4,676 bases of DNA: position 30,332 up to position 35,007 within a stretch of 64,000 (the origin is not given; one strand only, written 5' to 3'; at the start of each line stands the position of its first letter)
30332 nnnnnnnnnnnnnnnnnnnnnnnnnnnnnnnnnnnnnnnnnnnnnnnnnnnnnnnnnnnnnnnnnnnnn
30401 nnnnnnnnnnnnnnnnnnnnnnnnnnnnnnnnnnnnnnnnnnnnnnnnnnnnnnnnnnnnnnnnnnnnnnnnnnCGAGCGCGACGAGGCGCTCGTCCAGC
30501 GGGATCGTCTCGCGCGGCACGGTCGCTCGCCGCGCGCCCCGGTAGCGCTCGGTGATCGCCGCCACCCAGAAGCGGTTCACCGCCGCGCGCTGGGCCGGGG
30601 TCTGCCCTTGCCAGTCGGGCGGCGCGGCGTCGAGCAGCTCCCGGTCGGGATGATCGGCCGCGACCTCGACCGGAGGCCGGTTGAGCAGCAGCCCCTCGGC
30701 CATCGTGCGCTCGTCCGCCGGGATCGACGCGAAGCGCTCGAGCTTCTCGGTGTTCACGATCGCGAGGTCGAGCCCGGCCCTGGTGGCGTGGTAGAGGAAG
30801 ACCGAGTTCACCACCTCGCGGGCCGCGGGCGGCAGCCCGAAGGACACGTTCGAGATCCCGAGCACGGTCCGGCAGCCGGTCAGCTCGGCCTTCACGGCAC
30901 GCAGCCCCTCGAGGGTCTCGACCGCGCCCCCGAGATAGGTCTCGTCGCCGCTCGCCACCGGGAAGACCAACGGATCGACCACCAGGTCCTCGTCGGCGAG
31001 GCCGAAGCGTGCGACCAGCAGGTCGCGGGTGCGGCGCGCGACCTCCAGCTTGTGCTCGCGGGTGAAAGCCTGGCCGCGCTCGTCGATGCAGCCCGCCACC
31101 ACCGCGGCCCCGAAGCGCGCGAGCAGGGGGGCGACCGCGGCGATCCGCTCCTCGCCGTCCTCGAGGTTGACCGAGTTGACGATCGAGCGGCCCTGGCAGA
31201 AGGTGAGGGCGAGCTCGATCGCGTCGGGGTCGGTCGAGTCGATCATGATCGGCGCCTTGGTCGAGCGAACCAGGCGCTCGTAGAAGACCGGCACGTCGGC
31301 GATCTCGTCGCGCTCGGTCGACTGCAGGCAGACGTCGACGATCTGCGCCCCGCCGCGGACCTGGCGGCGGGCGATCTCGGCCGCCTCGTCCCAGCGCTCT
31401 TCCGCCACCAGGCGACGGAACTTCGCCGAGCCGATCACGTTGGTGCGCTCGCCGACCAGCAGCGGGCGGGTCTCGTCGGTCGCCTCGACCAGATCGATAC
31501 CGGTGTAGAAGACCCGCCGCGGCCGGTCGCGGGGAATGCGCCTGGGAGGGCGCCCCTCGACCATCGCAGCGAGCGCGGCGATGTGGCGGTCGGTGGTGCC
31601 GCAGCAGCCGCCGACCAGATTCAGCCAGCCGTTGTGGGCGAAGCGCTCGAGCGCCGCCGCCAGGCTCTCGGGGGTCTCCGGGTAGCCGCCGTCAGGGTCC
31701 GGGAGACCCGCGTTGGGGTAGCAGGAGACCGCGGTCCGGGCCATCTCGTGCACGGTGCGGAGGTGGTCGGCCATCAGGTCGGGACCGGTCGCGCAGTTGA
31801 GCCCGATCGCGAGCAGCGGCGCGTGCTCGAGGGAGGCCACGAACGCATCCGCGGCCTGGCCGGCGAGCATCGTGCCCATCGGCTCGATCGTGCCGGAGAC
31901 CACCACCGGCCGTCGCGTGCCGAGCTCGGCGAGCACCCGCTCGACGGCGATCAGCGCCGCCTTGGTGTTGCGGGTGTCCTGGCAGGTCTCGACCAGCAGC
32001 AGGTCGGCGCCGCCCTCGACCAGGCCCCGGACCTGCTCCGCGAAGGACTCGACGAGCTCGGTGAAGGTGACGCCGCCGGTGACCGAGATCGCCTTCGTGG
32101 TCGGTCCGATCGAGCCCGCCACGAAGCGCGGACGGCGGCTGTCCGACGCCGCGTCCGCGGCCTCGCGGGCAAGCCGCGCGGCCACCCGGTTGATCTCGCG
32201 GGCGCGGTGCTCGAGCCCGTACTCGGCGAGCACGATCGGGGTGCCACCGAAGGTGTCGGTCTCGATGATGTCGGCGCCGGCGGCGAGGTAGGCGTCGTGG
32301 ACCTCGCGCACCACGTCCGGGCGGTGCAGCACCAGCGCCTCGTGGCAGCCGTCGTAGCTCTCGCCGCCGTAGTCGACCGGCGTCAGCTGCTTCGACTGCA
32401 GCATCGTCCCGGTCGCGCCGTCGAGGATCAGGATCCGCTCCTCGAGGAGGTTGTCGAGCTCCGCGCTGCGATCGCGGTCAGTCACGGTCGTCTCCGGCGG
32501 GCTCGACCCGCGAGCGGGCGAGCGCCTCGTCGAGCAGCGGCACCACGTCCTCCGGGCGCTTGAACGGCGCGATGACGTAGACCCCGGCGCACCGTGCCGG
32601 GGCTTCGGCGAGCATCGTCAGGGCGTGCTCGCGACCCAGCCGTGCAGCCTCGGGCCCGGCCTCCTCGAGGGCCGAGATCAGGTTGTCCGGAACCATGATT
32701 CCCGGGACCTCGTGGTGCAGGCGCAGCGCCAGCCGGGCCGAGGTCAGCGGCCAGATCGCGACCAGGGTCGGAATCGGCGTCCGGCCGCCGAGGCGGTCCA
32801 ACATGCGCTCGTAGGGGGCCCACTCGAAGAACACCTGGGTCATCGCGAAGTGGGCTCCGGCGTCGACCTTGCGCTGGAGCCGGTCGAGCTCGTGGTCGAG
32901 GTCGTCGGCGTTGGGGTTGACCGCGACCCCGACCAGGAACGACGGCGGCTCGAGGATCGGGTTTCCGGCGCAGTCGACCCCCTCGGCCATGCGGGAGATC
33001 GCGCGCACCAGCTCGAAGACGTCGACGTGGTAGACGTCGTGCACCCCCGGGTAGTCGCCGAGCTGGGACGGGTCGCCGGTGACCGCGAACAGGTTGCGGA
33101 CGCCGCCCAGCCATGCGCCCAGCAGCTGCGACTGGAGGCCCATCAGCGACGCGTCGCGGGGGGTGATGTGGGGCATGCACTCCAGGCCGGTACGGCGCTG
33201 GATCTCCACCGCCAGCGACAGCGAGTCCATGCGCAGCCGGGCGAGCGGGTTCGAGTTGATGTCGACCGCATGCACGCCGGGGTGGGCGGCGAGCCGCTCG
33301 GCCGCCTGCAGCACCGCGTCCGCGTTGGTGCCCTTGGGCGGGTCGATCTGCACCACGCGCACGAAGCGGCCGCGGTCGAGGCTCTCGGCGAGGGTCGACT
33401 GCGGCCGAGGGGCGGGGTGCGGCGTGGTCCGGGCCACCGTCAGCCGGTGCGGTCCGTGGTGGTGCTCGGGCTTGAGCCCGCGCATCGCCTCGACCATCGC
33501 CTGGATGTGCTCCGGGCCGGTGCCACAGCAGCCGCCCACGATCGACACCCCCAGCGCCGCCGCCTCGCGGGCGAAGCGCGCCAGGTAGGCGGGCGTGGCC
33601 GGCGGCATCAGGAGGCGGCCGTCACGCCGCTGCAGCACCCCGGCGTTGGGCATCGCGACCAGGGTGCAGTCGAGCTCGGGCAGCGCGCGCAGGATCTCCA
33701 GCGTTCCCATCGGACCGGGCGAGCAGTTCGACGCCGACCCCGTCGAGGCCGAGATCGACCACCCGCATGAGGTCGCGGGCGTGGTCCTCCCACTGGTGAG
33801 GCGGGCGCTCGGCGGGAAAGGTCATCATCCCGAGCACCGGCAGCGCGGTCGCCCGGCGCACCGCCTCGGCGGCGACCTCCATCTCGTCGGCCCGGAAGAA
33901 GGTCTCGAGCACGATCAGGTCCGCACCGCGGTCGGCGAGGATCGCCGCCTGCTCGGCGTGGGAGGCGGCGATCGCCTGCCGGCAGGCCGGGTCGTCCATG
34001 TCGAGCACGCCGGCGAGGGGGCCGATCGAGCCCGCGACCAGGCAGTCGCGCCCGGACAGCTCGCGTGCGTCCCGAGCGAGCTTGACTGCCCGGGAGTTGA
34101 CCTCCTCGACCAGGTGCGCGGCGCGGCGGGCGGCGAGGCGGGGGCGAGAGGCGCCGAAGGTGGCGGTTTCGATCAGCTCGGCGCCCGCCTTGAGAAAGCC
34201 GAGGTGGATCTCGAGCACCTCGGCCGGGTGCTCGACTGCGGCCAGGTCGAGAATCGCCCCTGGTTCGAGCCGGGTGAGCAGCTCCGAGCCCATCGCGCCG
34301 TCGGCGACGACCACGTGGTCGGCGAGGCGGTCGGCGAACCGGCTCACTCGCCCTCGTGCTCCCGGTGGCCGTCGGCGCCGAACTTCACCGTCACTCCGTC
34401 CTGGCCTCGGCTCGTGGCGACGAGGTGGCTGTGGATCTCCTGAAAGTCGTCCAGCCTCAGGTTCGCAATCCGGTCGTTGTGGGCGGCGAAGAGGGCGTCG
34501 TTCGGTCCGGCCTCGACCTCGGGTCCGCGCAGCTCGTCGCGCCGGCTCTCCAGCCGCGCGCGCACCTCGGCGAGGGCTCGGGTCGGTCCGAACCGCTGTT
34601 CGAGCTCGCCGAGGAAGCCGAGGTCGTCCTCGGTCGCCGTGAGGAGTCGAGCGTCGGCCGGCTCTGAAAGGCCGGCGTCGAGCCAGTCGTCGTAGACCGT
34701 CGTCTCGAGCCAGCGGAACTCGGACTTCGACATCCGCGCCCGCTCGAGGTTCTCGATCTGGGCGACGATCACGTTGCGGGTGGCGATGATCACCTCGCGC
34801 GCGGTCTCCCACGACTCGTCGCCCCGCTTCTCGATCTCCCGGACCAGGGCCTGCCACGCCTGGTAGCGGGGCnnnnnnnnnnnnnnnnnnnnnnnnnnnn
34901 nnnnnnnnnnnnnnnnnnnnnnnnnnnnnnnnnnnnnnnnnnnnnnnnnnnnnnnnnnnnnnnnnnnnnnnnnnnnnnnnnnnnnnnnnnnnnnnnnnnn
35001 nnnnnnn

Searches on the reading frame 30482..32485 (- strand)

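Call 61: search_protein_families(library=pfam, proteins=[window:30482-32485:-], max_evalue=0.001)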
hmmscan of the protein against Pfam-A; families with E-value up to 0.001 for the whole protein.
window:30482-32485:- (668 aa): 2 families
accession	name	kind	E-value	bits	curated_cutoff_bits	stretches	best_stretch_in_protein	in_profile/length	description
PF02574.22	S-methyl_trans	-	1.4e-89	301.2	22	1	19-309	1-283/283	Homocysteine S-methyltransferase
PF00809.28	Pterin_bind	-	4e-38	131.9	25.5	1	345-578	1-244/244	Pterin binding enzyme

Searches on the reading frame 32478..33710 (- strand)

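Call 61: search_protein_families(library=pfam, proteins=[window:32478-33710:-], max_evalue=0.001)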
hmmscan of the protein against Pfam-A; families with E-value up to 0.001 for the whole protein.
window:32478-33710:- (410 aa): 2 families
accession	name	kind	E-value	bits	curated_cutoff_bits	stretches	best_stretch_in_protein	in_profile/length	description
PF02219.23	MTHFR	-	9.2e-30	104.4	24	1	110-369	5-259/287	Methylenetetrahydrofolate reductase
PF02574.22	S-methyl_trans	-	6.7e-13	49.6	22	1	6-75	214-282/283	Homocysteine S-methyltransferase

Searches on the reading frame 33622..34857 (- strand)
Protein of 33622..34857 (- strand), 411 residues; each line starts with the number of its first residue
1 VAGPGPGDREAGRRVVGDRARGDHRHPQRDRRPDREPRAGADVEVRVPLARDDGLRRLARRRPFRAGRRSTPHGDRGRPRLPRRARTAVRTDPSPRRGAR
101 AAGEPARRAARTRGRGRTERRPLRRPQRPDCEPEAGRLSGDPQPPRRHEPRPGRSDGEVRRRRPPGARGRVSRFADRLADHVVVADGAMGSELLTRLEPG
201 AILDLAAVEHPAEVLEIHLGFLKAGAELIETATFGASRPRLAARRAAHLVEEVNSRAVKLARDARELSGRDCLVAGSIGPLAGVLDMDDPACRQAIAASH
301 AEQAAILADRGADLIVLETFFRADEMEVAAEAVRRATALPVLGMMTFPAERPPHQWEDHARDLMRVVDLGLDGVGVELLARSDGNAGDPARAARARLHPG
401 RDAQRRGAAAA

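Call 61: search_protein_families(library=pfam, proteins=[window:33622-34857:-], max_evalue=0.001)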
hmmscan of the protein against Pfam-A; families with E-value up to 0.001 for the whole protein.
window:33622-34857:- (411 aa): 1 family
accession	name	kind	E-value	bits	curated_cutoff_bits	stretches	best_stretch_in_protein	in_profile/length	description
PF02574.22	S-methyl_trans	-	1.7e-34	120.4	22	1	183-351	1-178/283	Homocysteine S-methyltransferase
